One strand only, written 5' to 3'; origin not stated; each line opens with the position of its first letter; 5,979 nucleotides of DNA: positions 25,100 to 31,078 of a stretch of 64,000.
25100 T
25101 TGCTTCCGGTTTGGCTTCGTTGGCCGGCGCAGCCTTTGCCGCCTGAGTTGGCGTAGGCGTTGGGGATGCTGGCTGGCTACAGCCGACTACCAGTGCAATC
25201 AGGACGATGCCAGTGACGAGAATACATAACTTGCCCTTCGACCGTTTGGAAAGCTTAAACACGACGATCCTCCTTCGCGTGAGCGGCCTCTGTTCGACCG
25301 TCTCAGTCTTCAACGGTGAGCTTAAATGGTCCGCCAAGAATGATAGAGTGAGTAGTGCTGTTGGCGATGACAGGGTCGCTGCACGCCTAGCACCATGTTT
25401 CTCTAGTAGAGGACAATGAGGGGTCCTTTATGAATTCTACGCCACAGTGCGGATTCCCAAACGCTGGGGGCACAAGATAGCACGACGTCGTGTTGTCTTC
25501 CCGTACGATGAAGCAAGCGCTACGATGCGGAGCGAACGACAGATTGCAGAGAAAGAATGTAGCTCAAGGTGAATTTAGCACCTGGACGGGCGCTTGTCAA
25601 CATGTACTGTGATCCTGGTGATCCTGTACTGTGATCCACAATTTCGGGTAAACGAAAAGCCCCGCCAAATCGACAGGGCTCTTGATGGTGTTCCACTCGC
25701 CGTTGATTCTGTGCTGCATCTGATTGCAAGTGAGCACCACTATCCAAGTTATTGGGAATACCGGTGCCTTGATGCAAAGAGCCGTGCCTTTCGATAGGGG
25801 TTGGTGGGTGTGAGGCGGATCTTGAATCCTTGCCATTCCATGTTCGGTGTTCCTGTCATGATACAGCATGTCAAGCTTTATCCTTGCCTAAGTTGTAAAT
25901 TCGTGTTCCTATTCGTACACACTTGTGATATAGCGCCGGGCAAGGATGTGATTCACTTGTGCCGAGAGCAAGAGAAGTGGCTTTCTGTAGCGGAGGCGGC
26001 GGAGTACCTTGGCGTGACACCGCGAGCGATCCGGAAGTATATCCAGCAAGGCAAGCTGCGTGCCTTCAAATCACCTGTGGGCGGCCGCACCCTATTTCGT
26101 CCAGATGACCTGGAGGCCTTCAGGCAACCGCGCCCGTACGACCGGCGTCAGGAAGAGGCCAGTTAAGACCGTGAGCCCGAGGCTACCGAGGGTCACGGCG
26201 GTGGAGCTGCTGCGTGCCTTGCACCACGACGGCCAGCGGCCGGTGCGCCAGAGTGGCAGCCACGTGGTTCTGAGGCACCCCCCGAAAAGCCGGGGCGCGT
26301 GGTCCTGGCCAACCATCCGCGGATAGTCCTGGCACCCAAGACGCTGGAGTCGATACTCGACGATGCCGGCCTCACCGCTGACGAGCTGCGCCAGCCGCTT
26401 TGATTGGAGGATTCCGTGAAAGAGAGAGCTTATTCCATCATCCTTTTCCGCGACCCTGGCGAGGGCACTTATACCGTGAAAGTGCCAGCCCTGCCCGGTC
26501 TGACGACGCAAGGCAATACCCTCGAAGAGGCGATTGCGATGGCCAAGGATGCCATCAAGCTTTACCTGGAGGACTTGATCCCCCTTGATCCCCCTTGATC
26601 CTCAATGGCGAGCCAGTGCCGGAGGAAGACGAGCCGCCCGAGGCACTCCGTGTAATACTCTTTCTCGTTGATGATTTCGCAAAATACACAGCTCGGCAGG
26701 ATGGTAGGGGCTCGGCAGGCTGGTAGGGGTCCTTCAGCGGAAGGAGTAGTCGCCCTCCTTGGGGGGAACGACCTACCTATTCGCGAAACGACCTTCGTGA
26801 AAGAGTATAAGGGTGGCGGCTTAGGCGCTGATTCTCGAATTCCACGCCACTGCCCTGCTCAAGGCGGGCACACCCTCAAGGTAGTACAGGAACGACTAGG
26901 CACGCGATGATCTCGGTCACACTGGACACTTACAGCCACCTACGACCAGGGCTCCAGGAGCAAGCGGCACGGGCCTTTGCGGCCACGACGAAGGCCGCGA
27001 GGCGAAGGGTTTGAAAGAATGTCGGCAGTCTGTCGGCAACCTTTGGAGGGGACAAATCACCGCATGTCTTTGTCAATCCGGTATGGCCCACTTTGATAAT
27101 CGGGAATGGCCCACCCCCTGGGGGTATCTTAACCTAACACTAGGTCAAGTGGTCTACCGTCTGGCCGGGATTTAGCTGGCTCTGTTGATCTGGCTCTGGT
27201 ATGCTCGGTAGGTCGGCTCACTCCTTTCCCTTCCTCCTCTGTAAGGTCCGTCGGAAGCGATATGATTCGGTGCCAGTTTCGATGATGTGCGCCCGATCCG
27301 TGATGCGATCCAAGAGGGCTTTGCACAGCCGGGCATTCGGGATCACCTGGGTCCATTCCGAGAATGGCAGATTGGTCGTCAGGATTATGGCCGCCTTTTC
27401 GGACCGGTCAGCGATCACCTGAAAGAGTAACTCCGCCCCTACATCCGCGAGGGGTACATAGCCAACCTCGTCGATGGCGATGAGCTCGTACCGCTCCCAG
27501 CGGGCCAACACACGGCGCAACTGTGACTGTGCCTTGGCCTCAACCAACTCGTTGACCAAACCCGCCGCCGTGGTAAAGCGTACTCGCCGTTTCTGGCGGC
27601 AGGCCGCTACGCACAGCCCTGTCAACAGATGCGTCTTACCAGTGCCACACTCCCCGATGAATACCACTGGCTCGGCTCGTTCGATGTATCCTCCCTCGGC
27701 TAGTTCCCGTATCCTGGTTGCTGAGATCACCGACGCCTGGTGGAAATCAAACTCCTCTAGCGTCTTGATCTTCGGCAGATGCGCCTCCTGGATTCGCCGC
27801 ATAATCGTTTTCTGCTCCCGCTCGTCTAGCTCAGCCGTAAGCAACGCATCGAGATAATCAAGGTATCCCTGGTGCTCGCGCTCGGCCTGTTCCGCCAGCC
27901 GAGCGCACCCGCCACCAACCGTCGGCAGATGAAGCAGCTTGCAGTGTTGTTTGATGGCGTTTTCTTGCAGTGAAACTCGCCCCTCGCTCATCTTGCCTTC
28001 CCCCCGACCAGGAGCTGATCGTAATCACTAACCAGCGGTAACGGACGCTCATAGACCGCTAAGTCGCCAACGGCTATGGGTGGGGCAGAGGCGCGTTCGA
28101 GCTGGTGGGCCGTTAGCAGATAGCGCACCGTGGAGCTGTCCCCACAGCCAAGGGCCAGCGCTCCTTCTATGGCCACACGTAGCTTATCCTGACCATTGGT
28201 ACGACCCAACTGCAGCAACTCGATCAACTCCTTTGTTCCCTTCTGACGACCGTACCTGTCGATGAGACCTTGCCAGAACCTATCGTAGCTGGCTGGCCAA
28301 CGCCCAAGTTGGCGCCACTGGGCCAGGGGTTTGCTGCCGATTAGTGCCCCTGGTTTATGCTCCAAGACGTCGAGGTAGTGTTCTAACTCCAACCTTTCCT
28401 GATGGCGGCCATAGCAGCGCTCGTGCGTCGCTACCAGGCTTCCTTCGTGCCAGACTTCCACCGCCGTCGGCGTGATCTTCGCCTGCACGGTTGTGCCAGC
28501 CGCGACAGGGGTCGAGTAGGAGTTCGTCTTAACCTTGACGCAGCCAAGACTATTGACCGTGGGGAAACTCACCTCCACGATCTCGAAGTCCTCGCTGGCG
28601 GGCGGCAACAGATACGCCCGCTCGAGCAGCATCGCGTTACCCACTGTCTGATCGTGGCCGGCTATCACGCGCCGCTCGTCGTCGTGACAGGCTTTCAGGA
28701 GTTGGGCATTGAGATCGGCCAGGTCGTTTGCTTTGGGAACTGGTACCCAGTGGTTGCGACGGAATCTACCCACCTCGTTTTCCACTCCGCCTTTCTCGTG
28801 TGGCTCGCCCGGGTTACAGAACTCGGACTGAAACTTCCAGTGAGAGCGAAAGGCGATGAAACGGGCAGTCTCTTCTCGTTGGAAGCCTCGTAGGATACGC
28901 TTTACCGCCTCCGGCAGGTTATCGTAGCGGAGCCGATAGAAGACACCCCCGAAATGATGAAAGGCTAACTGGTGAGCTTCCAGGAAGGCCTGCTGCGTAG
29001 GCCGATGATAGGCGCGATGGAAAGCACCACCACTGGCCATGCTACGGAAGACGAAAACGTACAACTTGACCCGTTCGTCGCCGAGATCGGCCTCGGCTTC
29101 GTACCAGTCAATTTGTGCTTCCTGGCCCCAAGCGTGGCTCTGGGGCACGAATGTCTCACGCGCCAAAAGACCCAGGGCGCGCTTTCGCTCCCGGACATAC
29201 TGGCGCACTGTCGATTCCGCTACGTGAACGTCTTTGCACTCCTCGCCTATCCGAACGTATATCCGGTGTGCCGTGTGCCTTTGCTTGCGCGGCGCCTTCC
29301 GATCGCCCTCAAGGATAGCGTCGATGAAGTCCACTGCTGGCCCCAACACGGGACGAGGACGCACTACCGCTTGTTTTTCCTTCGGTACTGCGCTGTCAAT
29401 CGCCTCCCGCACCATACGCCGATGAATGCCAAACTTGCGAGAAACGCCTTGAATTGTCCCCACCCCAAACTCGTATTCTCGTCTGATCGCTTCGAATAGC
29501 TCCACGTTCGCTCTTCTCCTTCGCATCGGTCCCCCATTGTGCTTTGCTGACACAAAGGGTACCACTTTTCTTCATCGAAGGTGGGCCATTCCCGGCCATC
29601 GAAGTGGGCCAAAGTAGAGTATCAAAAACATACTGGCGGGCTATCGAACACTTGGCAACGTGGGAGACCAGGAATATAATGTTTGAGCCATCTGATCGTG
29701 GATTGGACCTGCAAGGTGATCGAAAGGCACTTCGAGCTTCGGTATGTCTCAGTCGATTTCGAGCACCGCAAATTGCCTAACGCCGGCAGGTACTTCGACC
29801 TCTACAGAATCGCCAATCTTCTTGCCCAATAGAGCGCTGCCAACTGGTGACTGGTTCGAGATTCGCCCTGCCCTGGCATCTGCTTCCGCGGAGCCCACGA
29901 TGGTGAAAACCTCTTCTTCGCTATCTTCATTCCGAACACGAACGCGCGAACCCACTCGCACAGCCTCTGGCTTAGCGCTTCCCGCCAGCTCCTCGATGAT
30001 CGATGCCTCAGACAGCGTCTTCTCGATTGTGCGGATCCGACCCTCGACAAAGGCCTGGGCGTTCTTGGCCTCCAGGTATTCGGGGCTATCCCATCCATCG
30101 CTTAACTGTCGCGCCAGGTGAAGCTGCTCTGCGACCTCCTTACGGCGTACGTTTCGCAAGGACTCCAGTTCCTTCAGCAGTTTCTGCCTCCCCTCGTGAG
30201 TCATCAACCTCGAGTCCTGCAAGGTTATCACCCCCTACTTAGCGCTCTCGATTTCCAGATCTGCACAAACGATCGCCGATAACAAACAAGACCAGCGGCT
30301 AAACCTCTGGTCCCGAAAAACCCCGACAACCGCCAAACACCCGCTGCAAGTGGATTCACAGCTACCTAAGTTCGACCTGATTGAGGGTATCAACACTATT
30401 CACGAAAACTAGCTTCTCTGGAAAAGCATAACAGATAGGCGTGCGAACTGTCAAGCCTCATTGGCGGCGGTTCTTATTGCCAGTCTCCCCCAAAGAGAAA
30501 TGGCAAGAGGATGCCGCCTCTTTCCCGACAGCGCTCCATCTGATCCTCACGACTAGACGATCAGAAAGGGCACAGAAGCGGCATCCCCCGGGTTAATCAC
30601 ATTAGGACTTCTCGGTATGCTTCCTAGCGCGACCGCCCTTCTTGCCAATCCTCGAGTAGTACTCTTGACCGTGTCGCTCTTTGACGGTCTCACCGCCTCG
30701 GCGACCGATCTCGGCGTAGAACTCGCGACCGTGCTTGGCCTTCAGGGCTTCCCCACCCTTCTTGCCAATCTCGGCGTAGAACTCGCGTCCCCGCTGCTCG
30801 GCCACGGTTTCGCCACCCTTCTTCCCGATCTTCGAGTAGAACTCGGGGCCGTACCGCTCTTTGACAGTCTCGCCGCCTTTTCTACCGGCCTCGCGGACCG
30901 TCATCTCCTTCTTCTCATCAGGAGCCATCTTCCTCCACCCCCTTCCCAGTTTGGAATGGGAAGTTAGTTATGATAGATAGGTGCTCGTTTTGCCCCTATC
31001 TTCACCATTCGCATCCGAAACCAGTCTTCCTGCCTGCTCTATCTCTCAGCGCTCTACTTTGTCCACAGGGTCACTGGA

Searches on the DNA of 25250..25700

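Call 60: search_rna_families(source=window, start=25250, end=25700, threshold=evalue, max_evalue=10)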
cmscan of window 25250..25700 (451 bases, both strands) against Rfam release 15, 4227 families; matches with E-value up to 10: 0.
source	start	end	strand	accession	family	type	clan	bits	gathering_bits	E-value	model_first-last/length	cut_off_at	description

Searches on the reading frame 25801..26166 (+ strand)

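Call 57: search_protein_families(library=pfam, proteins=[window:25801-26166:+], max_evalue=0.01)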
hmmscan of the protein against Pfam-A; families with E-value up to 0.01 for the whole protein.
window:25801-26166:+ (121 aa): 9 families
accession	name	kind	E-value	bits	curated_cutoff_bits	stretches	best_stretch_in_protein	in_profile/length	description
PF12728.13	HTH_17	-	2.4e-15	56.9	27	1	60-109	1-48/51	Helix-turn-helix domain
PF13411.12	MerR_1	-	5.9e-07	29.9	21.6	1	62-108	2-47/69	MerR HTH family regulatory protein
PF00376.29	MerR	-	1.6e-06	28.2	28.2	1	63-87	2-26/38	MerR family regulatory protein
PF08280.17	HTH_Mga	-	4.2e-06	27.1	23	1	51-83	11-42/59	M protein trans-acting positive regulator (MGA) HTH domain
PF08281.18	Sigma70_r4_2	-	7.3e-05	22.8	25.7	1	61-86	27-52/54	Sigma-70, region 4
PF08279.18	HTH_11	-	0.00056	20.2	25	1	50-82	5-37/55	HTH domain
PF13338.12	AbiEi_4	-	0.0021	18.6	25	1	58-86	11-38/49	Transcriptional regulator, AbiEi antitoxin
PF21531.3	Rv2175c_wHTH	-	0.0056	17.1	27.1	1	55-88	10-43/57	DNA-binding protein Rv2175c, wHTH domain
PF01381.28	HTH_3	-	0.0085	16.5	23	0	54-81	4-30/55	Helix-turn-helix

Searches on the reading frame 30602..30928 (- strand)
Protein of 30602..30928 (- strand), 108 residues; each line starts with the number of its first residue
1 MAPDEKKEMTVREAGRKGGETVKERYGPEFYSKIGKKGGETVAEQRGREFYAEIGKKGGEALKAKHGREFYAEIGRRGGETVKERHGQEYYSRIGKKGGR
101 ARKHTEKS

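Call 57: search_protein_families(library=pfam, proteins=[window:30602-30928:-], max_evalue=0.01)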
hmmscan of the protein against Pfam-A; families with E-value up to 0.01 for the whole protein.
window:30602-30928:- (108 aa): 2 families
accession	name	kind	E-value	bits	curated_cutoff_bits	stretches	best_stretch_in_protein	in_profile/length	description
PF10685.14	KGG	-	1.1e-16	61.1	20.4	1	45-61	4-20/22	Stress-induced bacterial acidophilic repeat motif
PF00477.22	LEA_5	-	2.4e-15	57.3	40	2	13-62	39-88/109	Small hydrophilic plant seed protein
